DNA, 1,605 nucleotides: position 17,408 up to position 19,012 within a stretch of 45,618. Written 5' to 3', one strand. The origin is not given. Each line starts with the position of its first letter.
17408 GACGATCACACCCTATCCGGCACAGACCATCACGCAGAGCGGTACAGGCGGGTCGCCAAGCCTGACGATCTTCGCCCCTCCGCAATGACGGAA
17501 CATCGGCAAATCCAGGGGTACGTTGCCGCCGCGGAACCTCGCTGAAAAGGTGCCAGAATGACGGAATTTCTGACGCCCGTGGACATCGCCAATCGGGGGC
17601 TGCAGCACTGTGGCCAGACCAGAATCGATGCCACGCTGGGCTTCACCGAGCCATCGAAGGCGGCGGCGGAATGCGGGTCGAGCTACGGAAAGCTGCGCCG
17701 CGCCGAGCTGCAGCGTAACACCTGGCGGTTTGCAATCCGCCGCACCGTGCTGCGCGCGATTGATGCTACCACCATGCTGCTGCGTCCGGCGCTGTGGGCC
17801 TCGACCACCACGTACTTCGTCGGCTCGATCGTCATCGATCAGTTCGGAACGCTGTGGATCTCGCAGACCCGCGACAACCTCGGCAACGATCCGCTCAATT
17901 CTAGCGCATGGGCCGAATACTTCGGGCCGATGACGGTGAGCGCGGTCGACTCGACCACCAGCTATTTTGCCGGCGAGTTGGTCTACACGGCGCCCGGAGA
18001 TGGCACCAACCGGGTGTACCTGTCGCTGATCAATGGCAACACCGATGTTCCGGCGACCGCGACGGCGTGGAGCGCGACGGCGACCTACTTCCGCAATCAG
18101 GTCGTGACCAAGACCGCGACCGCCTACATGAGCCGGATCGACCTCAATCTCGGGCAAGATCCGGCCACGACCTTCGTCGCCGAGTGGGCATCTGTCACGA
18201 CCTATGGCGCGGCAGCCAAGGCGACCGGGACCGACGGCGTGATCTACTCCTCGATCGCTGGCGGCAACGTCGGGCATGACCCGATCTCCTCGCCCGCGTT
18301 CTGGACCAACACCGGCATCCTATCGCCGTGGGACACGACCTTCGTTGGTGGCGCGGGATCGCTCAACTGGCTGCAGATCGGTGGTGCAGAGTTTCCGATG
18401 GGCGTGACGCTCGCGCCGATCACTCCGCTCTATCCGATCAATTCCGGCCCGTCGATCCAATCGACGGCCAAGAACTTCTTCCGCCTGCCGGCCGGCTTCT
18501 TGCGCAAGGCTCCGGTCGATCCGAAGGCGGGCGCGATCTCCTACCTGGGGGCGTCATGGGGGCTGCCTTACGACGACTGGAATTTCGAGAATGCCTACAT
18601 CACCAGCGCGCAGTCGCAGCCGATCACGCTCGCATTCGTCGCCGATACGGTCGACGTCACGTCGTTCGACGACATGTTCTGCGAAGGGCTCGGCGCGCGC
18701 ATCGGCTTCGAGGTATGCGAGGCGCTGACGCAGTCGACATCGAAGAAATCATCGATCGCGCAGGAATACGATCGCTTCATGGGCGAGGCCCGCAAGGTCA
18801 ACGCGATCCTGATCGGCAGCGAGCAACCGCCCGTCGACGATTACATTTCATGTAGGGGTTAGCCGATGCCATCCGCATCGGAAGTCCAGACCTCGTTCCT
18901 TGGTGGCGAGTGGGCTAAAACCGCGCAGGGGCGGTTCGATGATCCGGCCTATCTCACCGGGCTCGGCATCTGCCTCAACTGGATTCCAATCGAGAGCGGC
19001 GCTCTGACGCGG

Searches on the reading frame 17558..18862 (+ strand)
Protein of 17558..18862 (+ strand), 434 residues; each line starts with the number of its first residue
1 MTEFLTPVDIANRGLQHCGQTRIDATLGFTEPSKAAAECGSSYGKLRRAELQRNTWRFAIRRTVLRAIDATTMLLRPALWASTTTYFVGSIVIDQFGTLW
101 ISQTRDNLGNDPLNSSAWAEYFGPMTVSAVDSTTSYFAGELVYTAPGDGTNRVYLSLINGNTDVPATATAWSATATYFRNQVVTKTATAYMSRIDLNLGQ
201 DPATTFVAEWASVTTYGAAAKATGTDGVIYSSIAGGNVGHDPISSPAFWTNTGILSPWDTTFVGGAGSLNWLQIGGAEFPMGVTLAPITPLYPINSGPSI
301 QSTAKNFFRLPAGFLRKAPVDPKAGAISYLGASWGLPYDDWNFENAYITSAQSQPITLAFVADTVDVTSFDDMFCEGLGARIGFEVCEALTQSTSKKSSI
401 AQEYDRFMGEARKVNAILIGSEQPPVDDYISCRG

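Call 35: search_protein_families(library=phrogs, proteins=[window:17558-18862:+], max_evalue=0.00001)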
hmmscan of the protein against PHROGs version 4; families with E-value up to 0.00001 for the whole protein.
window:17558-18862:+ (434 aa): 2 families
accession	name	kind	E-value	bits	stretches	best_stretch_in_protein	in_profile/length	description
phrog_394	-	tail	2e-29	103.4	2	305-433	71-188/190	tail protein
phrog_14646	-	unknown function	9e-07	30.3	0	168-213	52-96/172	-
